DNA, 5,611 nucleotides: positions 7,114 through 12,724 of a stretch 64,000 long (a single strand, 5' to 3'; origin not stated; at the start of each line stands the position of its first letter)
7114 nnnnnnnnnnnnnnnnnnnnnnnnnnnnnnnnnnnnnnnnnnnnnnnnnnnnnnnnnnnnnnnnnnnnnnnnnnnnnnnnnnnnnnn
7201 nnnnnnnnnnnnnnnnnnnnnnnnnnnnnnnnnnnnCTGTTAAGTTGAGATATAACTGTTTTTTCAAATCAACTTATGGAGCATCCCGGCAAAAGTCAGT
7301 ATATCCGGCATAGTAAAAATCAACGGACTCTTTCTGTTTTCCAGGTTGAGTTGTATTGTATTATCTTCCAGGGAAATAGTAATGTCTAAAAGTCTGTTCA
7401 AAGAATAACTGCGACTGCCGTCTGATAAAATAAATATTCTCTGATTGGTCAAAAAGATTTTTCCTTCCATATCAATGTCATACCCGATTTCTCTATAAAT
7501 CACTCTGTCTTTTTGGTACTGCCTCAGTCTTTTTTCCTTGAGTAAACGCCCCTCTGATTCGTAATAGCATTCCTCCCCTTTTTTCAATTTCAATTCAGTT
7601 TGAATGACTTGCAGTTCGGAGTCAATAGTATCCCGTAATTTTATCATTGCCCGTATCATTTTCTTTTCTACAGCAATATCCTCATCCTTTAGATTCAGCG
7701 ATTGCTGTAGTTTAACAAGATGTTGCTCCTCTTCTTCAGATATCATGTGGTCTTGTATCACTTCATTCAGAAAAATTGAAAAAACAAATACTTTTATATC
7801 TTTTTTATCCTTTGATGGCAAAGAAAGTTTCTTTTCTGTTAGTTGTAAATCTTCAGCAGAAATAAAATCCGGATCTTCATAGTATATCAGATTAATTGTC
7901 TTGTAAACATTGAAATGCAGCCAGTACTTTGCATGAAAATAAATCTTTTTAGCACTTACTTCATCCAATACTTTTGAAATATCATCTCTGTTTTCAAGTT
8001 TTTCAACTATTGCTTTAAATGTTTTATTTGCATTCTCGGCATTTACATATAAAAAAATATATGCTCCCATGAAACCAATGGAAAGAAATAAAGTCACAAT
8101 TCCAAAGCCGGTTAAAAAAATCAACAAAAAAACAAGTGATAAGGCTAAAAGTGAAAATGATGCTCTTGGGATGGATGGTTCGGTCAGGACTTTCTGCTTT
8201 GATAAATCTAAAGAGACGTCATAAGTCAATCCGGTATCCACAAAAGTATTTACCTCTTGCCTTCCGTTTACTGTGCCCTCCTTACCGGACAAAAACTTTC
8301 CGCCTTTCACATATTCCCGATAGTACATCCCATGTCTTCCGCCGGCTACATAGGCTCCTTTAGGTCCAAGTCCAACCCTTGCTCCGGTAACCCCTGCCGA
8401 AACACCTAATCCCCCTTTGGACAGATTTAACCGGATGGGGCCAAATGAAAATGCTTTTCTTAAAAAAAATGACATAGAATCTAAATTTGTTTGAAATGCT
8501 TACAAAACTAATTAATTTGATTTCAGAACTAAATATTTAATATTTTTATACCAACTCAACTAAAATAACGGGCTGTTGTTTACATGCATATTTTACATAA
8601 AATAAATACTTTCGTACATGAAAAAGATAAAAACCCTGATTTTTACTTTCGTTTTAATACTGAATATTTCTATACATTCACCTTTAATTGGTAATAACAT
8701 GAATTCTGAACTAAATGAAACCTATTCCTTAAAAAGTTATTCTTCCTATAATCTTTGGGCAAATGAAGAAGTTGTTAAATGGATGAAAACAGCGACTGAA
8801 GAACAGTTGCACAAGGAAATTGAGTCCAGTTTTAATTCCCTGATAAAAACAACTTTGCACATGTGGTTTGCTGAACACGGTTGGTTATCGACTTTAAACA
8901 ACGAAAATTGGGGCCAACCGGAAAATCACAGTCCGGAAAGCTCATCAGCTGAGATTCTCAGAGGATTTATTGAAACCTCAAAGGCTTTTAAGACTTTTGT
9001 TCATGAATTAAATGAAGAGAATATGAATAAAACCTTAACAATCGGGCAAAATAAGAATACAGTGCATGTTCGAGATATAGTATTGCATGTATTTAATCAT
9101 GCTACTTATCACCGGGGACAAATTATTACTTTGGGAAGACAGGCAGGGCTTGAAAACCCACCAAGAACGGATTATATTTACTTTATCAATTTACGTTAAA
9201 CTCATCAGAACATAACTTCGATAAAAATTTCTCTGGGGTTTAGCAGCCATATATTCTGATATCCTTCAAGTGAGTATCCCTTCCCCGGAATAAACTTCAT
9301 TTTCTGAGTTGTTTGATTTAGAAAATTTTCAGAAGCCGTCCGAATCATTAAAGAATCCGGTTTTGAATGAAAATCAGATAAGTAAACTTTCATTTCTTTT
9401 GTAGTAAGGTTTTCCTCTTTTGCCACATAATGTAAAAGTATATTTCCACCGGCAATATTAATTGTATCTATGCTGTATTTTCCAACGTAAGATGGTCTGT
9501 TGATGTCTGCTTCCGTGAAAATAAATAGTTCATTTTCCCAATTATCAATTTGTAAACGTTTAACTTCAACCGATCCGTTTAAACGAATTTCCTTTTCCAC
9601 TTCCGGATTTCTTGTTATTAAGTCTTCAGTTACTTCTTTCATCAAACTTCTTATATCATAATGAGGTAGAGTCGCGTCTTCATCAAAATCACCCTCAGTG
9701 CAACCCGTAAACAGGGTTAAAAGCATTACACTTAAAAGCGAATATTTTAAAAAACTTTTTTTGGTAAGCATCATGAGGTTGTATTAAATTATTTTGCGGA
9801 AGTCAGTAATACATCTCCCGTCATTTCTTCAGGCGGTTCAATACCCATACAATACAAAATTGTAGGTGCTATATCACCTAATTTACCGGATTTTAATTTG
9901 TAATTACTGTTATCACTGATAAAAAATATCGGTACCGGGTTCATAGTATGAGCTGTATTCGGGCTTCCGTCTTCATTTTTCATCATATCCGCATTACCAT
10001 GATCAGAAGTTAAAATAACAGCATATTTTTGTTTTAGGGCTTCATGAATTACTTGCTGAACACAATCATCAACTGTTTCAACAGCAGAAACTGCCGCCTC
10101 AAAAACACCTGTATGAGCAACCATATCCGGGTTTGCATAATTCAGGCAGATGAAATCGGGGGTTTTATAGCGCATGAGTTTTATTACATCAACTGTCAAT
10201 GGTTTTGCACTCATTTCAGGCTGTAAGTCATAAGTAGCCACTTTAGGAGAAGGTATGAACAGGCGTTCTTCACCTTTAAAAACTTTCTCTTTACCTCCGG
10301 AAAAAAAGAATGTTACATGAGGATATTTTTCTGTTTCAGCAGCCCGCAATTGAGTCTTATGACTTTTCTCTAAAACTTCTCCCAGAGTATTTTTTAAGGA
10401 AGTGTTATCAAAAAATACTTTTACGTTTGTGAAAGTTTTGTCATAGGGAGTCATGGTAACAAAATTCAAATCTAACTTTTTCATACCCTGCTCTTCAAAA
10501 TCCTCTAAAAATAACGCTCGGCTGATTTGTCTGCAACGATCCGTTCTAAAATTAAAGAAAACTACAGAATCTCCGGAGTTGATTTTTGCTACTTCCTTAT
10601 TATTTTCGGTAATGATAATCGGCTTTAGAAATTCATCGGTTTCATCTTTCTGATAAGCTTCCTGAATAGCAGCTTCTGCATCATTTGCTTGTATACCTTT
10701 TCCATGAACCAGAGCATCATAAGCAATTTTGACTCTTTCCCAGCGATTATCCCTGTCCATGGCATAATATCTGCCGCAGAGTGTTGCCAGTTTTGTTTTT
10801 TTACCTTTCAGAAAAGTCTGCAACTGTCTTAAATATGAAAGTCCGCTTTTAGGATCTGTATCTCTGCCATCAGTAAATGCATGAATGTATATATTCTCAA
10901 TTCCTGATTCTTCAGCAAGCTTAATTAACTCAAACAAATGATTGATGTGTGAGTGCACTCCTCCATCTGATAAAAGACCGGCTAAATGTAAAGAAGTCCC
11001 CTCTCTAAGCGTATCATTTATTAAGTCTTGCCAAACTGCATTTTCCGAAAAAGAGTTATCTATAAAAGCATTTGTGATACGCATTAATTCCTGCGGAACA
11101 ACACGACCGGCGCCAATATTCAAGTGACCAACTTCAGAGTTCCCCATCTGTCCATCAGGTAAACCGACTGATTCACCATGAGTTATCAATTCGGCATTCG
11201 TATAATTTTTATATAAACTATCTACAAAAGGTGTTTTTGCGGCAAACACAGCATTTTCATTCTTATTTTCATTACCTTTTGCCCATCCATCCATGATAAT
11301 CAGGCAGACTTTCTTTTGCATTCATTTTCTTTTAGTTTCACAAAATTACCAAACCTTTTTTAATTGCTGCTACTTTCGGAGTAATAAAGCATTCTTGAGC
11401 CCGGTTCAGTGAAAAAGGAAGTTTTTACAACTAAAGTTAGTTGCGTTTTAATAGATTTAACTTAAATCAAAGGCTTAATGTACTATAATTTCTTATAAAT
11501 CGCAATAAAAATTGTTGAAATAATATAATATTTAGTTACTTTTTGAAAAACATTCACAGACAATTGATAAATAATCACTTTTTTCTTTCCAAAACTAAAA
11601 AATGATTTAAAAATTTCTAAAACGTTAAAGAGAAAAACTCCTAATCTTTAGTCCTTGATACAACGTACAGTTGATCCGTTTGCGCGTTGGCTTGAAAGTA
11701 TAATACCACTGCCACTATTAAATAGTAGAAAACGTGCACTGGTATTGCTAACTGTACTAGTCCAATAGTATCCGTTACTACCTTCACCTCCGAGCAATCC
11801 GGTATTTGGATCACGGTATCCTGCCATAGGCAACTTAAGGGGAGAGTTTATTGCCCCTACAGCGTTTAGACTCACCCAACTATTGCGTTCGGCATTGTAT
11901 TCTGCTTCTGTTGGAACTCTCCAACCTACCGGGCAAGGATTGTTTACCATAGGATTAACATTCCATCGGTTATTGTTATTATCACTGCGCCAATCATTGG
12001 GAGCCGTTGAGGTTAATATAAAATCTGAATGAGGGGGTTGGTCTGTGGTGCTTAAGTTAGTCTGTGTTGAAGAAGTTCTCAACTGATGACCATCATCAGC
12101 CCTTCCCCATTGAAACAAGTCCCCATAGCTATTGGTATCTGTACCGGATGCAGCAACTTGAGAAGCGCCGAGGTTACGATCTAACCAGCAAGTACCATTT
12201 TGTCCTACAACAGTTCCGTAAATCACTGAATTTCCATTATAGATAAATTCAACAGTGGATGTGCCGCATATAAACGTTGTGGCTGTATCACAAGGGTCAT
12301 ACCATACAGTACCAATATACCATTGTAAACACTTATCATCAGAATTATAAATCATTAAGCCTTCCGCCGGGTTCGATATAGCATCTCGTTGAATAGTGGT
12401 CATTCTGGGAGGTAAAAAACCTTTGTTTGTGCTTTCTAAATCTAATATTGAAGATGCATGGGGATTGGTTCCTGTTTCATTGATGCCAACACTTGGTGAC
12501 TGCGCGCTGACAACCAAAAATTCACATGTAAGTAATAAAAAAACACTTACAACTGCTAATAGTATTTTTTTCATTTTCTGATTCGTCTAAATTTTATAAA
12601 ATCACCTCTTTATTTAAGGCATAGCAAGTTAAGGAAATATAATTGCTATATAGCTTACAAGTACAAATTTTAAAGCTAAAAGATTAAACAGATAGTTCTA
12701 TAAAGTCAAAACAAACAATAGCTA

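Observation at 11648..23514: Array of lectin-fold (FISUMP) paralogs sharing an unassigned ~70-aa N-terminal module, embedded in a T9SS adhesin locus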

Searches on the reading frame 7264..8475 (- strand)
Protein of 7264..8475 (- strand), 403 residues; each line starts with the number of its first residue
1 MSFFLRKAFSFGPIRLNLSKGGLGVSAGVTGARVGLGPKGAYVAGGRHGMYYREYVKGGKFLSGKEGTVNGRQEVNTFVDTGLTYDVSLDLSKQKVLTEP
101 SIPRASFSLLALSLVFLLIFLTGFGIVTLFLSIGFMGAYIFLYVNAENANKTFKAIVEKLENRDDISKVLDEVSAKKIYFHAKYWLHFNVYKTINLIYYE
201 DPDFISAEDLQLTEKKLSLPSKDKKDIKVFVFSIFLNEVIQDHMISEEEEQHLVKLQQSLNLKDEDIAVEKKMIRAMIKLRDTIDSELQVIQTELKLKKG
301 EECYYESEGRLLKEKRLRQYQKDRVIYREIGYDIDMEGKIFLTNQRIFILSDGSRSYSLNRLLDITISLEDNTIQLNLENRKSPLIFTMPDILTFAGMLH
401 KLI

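Call 34: search_protein_families(library=pfam, proteins=[window:7264-8475:-], max_evalue=0.001)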
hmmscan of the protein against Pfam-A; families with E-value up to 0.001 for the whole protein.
window:7264-8475:- (403 aa): 1 family
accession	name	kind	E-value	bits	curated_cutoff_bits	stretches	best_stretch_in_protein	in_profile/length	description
PF14020.11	DUF4236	-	3.9e-12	46.9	27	1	5-53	3-55/55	Protein of unknown function (DUF4236)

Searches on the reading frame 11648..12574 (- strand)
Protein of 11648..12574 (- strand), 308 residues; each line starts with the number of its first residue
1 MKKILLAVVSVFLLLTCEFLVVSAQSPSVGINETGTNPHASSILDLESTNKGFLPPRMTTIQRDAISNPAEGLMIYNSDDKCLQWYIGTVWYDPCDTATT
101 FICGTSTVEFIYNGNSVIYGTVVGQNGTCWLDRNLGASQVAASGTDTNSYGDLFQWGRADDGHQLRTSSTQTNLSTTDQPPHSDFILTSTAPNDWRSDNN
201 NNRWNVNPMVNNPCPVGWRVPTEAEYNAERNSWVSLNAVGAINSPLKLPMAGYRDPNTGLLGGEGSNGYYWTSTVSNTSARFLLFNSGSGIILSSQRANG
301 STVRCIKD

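Call 3: search_protein_families(library=pfam, proteins=[window:11648-12574:-], max_evalue=0.1)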
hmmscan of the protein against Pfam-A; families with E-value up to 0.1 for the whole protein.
window:11648-12574:- (308 aa): 2 families
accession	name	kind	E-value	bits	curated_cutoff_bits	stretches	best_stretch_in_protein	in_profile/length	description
PF09603.15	Fib_succ_major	-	9.2e-07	29.7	33.9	2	145-227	45-79/187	Fibrobacter succinogenes major domain (Fib_succ_major)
PF07603.17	Lcl_C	-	0.023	15.4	34.9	1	218-306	45-116/117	Lcl C-terminal domain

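Call 4: search_protein_families(library=ncbifam, proteins=[window:11648-12574:-], max_evalue=0.1)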
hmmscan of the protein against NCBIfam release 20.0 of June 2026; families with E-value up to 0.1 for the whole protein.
window:11648-12574:- (308 aa): 1 family
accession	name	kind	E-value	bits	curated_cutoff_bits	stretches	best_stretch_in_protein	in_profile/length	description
TIGR02145.1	Fib_succ_major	domain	3.4e-07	31.1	41.65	1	129-227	20-75/176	FISUMP domain-containing protein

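Call 9: search_protein_families(library=phrogs, proteins=[window:11648-12574:-], max_evalue=1)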
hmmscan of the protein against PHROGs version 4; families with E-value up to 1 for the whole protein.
window:11648-12574:- (308 aa): 3 families
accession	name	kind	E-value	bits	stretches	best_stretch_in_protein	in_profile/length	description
phrog_28992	-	unknown function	0.016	15.4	1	65-175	151-258/343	-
phrog_30742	-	tail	0.027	13.1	1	28-94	951-1016/1029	tail fiber protein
phrog_8309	-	unknown function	0.071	13.3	1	67-118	27-77/312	-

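Call 78: list_cluster_members(proteins=[window:11648-12571:-, window:20770-22125:+, window:22168-23511:+, window:15944-16390:+, window:16404-20363:+, window:12837-14036:-])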
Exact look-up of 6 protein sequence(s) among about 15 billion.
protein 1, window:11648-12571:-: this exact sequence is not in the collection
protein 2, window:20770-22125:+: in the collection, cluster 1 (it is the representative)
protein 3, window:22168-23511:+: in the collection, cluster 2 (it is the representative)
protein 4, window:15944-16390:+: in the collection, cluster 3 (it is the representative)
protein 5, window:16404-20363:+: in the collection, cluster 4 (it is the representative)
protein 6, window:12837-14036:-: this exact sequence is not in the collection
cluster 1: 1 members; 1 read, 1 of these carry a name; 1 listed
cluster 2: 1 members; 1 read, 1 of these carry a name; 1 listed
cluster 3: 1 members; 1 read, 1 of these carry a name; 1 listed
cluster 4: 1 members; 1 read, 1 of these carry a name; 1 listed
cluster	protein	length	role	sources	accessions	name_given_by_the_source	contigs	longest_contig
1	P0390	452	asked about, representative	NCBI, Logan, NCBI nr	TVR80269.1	MAG: hypothetical protein EA412_04990 [Chitinophagaceae bacterium]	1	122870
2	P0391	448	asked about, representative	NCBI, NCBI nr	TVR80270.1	MAG: hypothetical protein EA412_04995 [Chitinophagaceae bacterium]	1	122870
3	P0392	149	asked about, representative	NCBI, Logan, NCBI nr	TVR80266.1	MAG: hypothetical protein EA412_04975 [Chitinophagaceae bacterium]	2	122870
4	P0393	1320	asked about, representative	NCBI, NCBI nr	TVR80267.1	MAG: hypothetical protein EA412_04980 [Chitinophagaceae bacterium]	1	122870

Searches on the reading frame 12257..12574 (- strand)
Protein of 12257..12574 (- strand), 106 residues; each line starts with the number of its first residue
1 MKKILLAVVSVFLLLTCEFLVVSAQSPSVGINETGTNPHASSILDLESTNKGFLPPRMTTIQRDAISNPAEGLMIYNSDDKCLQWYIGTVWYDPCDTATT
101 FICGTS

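Call 8: search_solved_structures(query=A1, max_evalue=10, show_alignments=2)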
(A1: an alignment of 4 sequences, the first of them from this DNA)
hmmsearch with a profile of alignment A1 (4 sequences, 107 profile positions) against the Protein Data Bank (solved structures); distinct sequences matched with E-value up to 10: 2.
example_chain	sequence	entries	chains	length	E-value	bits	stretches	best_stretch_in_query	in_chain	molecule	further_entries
9dbr_A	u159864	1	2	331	2.4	11.2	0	30-77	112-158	Potassium channel subfamily K member 2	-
8de7_B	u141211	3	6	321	2.4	11.2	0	30-77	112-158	Potassium channel, subfamily K, member 2a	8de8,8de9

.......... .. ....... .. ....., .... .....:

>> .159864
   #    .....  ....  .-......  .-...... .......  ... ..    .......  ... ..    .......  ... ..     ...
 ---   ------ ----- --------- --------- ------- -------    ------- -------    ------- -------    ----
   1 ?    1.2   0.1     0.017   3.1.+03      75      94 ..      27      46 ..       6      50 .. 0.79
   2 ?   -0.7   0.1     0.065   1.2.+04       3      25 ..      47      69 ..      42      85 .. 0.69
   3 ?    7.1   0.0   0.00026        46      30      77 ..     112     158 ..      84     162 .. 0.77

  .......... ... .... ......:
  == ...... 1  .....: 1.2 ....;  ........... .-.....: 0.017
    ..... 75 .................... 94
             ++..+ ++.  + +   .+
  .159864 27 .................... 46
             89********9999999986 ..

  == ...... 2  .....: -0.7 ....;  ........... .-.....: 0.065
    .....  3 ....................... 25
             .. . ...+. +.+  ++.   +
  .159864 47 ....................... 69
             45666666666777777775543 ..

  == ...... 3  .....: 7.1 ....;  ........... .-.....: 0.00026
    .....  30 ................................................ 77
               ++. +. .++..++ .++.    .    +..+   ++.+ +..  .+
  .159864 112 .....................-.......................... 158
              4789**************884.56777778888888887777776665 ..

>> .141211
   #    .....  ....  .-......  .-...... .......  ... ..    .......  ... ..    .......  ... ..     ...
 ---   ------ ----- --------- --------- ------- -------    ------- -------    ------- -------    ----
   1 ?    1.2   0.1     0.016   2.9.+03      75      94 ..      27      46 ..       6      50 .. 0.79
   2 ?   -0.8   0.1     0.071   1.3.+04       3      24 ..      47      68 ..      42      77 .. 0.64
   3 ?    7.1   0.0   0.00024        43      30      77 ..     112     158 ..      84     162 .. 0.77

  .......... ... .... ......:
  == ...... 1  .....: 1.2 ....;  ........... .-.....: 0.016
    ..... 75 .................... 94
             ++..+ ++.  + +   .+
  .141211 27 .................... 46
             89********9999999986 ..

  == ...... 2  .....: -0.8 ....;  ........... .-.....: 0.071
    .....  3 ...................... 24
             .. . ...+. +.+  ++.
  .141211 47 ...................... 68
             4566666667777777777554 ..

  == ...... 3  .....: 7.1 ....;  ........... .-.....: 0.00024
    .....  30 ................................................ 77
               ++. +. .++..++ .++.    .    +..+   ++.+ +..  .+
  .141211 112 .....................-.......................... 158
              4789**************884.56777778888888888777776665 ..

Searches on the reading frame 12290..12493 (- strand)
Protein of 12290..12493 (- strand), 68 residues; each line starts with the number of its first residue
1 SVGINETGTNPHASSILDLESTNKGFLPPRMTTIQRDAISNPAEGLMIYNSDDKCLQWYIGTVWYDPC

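Call 14: search_protein_families(library=pfam, proteins=[window:12290-12493:-], max_evalue=10)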
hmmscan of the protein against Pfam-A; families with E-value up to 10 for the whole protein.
window:12290-12493:- (68 aa): 0 families
